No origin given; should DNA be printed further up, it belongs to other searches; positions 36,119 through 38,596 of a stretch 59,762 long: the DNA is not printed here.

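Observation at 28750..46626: Seven-gene operon of three FAS1 lipoproteins and two SusC/SusD pairs, with no enzyme and no sensor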

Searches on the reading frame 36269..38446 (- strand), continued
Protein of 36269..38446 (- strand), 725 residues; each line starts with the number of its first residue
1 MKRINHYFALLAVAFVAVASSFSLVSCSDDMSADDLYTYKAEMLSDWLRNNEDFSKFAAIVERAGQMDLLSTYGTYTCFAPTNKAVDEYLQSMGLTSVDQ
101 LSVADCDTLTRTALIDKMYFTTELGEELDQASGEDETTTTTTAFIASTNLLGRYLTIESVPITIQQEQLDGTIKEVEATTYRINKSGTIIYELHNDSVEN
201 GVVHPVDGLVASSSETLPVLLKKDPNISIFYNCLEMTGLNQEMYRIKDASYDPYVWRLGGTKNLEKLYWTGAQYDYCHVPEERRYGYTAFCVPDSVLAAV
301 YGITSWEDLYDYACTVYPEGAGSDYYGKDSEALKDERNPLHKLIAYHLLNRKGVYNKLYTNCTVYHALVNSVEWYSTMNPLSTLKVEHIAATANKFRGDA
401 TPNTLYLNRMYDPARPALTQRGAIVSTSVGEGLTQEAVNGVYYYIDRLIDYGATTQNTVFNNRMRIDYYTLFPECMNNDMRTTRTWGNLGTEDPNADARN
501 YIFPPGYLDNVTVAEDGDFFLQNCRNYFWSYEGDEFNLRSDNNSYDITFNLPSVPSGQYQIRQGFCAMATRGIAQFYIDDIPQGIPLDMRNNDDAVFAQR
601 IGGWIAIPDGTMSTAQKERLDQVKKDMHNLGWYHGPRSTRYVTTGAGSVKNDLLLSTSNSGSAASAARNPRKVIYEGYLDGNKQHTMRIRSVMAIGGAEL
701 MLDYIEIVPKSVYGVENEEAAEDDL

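Call 28: find_related_loci(query=A1, collection=genome_contigs, flank=10000)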
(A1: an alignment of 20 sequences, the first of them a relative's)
Query A1 (725 aa) in genome_contigs; peptide patterns used: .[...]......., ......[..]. (x = any residue, [..] = any of these).
599 stretches matched a pattern (row limit reached: there are more); 590 encode a relative of the query (tblastn E <= 1e-3); the best 80 are kept; 80 distinct loci.
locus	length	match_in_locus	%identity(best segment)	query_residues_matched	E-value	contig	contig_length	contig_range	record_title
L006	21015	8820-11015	84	1-725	0e+0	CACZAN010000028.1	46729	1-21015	MAG: uncultured Bacteroidales bacterium isolate RUG12444 genome assembly, contig: RUG12444_asm_28, whole genome shotgun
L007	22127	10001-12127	61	1-725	0e+0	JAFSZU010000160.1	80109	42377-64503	MAG: Bacteroidaceae bacterium isolate RGIG3623 Goat_Rumen.Co__c2108063, whole genome shotgun sequence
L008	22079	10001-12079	59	1-725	0e+0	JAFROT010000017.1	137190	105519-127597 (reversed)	MAG: Bacteroidaceae bacterium isolate RGIG2663 Goat_Omasum-2__c151044, whole genome shotgun sequence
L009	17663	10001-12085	58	1-725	0e+0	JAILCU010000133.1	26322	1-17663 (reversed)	MAG: Bacteroidales bacterium isolate RUI002 k141_12034591_flag=0_multi=47.0000_len=26322, whole genome shotgun sequence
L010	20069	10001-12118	59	1-725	0e+0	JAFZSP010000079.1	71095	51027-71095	MAG: Bacteroidaceae bacterium isolate RGIG8060 Water_buffalos_Rumen-1__c905213, whole genome shotgun sequence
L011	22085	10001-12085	58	1-725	0e+0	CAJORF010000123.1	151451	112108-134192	uncultured Bacteroidaceae bacterium isolate Rumen_Coassembly_mag_972 genome assembly, contig: k87_29661612, whole genome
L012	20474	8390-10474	55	1-725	0e+0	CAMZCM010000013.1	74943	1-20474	MAG TPA_asm: uncultured Prevotellaceae bacterium isolate SRR10912534_bin.95_metaWRAP_v1.3_MAG genome assembly, contig: E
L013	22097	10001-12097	56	1-725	0e+0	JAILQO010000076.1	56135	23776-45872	MAG: Bacteroidaceae bacterium isolate RUI360 k141_10275687_flag=0_multi=84.9850_len=56135, whole genome shotgun sequence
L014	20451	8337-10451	51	1-725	0e+0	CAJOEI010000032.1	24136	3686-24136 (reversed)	uncultured Bacteroidaceae bacterium isolate Red_deer_3_mag_10 genome assembly, contig: scaffold_2038, whole genome shotg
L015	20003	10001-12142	52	4-725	0e+0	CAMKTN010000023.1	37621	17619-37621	MAG: uncultured Prevotellaceae bacterium isolate SRR12081293_bin.61_metaWRAP_v1.3_MAG genome assembly, contig: ERZ122897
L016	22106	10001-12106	53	10-725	0e+0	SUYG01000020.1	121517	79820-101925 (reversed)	MAG: Prevotella sp. isolate SIG144 k141_210862, whole genome shotgun sequence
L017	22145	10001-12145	60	1-725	0e+0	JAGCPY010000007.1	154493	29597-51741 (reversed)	MAG: Bacteroidaceae bacterium isolate RGIG10016 Yak_Reticulum-5__c79843, whole genome shotgun sequence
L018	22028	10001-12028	49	27-724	0e+0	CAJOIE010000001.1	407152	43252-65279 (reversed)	uncultured Bacteroidaceae bacterium isolate Red_deer_4_mag_26 genome assembly, contig: scaffold_5, whole genome shotgun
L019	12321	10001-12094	45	1-724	0e+0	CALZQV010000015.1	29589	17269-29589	MAG: uncultured Prevotellaceae bacterium isolate SRR5976181_bin.41_metaWRAP_v1.3_MAG genome assembly, contig: ERZ8810624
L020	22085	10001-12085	45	2-725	4e-180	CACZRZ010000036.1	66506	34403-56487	MAG: uncultured Bacteroidales bacterium isolate RUG12892 genome assembly, contig: RUG12892_asm_36, whole genome shotgun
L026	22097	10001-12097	41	1-724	4e-169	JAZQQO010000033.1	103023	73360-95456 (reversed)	MAG: Bacteroidaceae bacterium isolate T1900045236_TH20190006.MAGScoT_cleanbin_000009 SGB_5469_k141_2000024, whole genome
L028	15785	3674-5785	42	1-724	9e-168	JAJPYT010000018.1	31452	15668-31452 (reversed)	MAG: Prevotellaceae bacterium isolate AH.B5_5 NODE_80_length_31452_cov_11.007326, whole genome shotgun sequence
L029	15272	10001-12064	43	21-724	1e-167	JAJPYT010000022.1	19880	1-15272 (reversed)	MAG: Prevotellaceae bacterium isolate AH.B5_5 NODE_175_length_19880_cov_11.745473, whole genome shotgun sequence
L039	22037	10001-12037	42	1-724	9e-150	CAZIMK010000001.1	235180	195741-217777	MAG TPA_asm: uncultured Paraprevotella sp. isolate SRP199465_co1_373 genome assembly, contig: NODE_31_length_235180_cov_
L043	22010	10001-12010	38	10-722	1e-139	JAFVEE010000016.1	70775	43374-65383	MAG: Prevotella sp. isolate RGIG5089 Roe_deer_Rumen.Co__c82459, whole genome shotgun sequence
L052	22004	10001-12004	39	8-725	1e-135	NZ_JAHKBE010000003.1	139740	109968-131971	Hallella faecis strain CLA-AA-H145 NODE_3_length_139740_cov_253.157819, whole genome shotgun sequence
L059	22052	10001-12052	36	1-725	5e-131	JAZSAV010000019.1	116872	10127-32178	MAG: Prevotella sp. isolate T1900044930_TS20190396.MAGScoT_cleanbin_000002 SGB_3420_k141_3069315, whole genome shotgun s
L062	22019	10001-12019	37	1-725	1e-130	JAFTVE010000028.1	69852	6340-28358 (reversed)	MAG: Bacteroidaceae bacterium isolate RGIG4179 Roe_deer_Colon-2__c1616, whole genome shotgun sequence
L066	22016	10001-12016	37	1-725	1e-129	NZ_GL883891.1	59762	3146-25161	Paraprevotella xylaniphila YIT 11841 Scfld603, whole genome shotgun sequence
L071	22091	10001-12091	36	1-725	5e-129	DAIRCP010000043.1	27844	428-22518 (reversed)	MAG TPA_asm: Prevotella sp. isolate CTOTU1923 NODE_505_length_27844_cov_9.812660, whole genome shotgun sequence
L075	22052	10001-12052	35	2-725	6e-128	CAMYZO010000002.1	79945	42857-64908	MAG TPA_asm: uncultured Prevotellaceae bacterium isolate SRR10912540_bin.43_metaWRAP_v1.3_MAG genome assembly, contig: E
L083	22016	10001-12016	37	1-725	2e-125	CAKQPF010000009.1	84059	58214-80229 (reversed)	MAG: uncultured Prevotella sp. isolate REFINED_METABAT215_TOP10_CONTIGS_1500_ASSEMBLY_K77_MERGED__Hadza_PheChl_Fiber-Had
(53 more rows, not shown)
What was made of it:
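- At least 590 species-representative genomes encode a G4 relative: call 28.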

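Call 37: search_solved_structures(query=A1, max_evalue=1, show_alignments=2)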
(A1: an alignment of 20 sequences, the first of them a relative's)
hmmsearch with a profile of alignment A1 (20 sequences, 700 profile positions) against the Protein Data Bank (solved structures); distinct sequences matched with E-value up to 1: 16.
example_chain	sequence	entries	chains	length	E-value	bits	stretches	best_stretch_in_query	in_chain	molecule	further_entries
5yjg_A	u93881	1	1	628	4e-12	48.7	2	42-88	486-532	Periostin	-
5yjh_A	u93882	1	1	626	5e-12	48.4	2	42-88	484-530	Periostin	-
7as7_A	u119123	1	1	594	1.2e-10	43.8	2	43-87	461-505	Transforming growth factor-beta-induced protein ig-h3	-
7asg_A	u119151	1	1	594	1.6e-10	43.4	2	43-86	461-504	Transforming growth factor-beta-induced protein ig-h3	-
7asc_A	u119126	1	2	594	8.6e-10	41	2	43-86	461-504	Transforming growth factor-beta-induced protein ig-h3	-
5nv6_A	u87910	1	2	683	1.3e-09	40.4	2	43-87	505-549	Transforming growth factor-beta-induced protein ig-h3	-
5wt7_A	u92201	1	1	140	2.8e-05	26.1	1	42-89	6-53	Periostin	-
1x3b_A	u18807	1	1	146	0.00011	24.1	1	44-87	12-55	Transforming growth factor-beta induced protein IG-H3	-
5y6p_A1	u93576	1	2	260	0.00015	23.7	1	49-199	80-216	LRC6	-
2ltc_A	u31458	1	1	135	0.00018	23.4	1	44-87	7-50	Transforming growth factor-beta-induced protein ig-h3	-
2ltb_A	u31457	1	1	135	0.00018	23.4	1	44-87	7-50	Transforming growth factor-beta-induced protein ig-h3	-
2vxp_A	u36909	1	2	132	0.0002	23.3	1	44-87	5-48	TRANSFORMING GROWTH FACTOR-BETA-INDUCED PROTEIN IG-H3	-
9oek_A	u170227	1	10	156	0.00024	23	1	44-87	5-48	Transforming growth factor-beta-induced protein ig-h3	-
6tjv_Q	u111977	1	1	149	0.00051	21.9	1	49-131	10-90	Tll0220 protein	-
2mxa_A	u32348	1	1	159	0.00064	21.6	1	49-132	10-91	NDH-1 complex sensory subunit CupS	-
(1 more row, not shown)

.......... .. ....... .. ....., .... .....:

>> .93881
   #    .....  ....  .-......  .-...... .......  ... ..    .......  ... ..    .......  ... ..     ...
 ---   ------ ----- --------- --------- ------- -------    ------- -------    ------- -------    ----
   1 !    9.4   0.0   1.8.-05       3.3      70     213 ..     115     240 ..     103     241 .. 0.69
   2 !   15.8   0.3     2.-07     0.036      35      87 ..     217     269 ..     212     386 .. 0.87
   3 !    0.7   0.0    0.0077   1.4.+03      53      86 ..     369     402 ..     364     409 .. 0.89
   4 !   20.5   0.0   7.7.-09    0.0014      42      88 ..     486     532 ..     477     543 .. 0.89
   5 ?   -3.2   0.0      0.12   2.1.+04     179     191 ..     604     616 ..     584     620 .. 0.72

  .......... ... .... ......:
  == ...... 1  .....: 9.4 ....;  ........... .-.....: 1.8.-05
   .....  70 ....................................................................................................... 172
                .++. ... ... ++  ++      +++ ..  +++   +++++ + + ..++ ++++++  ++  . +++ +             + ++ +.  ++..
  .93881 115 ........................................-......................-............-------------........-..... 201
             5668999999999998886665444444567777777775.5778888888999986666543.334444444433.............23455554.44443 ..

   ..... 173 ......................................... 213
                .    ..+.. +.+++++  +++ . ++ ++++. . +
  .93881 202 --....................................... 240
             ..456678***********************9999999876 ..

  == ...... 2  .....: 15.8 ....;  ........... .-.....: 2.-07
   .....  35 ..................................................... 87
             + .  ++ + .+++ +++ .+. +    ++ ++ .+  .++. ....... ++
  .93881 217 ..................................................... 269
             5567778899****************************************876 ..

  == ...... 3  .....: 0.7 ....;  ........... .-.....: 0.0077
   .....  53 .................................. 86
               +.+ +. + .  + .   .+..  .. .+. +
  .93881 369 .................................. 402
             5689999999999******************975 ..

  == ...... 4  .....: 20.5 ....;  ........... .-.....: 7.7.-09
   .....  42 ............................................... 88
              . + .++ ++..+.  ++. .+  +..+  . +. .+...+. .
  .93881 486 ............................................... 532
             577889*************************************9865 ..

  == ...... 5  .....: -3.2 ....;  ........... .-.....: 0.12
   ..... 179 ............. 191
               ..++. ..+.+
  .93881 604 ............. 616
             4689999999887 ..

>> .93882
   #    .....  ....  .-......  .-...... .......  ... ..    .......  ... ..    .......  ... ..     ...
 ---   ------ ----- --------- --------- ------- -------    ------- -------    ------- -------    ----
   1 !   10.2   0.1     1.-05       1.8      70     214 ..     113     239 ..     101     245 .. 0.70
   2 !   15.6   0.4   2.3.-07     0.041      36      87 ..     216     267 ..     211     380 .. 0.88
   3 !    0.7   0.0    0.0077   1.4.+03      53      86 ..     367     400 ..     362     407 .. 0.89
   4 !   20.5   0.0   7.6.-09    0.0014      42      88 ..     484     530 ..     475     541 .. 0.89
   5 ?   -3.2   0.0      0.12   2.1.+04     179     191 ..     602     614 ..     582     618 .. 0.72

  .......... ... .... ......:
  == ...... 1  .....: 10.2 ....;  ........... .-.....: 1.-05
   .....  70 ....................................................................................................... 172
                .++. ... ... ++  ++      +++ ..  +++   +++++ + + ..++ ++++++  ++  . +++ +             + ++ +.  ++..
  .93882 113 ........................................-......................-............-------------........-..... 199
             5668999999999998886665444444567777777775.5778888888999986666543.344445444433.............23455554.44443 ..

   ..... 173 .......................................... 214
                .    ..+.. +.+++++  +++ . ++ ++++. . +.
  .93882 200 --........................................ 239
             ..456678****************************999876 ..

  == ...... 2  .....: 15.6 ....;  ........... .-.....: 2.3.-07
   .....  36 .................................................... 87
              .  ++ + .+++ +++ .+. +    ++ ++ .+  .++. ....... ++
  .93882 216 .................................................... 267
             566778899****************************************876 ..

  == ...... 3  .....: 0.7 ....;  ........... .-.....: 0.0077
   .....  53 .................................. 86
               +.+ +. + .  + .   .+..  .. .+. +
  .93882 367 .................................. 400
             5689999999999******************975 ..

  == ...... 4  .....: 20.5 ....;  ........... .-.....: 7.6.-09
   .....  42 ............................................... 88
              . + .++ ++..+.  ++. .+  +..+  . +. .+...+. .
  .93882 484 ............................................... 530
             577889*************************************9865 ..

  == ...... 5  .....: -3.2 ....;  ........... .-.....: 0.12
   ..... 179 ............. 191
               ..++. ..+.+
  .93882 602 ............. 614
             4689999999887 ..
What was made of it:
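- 36269..38446 (-): G4: 725-aa surface lipoprotein (LVSC|SDDM) made of a tandem FAS1 pair plus a C-terminal beta-sandwich. Profile hits periostin and TGFBIp FAS1 (call 37).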

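Call 49: predict_structure(alignment_id=A2)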
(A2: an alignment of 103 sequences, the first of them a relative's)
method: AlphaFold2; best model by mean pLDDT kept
length: 725 residues; sequences in the alignment: 103
mean_pLDDT: 90.8   pTM: 0.85
mean pLDDT of the five models: 90.8, 90.4, 89.2, 88.7, 88.6
residues with pLDDT >= 90: 547; 70-90: 139; 50-70: 24; < 50: 15
segments of 3 or more residues with pLDDT < 50: 25-39
pLDDT, mean of each block of 10 residues (from residue 1): 73 78 48 44 91 97 94 91 96 95 93 92 85 60 84 87 92 92 91 90 94 86 98 98 92 86 91 94 96 98 98 96 96 98 98 93 95 97 96 91 95 92 93 88 98 97 96 95 88 93 95 91 94 94 92 97 95 96 96 94 92 91 94 95 91 93 94 98 97 82 97 75 82
secondary structure, 60 per line:
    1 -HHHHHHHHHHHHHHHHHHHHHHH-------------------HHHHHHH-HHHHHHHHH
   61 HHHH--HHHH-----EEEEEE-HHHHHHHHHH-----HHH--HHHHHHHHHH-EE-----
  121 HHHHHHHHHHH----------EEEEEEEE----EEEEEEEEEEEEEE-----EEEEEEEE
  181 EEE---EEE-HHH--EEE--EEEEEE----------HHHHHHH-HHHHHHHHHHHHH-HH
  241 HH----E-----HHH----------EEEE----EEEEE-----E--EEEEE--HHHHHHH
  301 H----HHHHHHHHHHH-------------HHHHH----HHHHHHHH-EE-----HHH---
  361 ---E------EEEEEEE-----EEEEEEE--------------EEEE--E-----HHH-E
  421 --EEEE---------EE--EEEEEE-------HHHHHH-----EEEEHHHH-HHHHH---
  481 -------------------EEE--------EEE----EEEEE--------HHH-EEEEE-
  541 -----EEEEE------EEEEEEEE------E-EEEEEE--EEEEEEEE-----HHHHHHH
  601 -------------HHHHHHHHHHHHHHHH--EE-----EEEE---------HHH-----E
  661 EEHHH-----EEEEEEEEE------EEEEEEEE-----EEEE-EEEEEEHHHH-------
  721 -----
elements in order (helices of 4 or more, strands of 3 or more residues): H2-24 H44-50 H52-64 H67-70 E76-81 H83-92 H103-112 H121-131 E142-149 E154-167 E173-183 E187-189 E196-198 E201-206 H217-223 H225-237 H239-242 E266-269 E274-278 E287-291 H294-301 H306-316 H330-334 H339-346 E371-377 E383-389 E404-407 E423-426 E440-445 H453-458 E464-467 H468-471 H473-477 E500-502 E511-513 E518-522 E535-539 E546-550 E557-564 E573-578 E581-588 H594-600 H614-629 E639-642 E660-662 E671-679 E686-693 E699-702 E704-709 H710-713
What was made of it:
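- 36269..38446 (-): AlphaFold2 pLDDT 90.8, pTM 0.85 (call 49).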
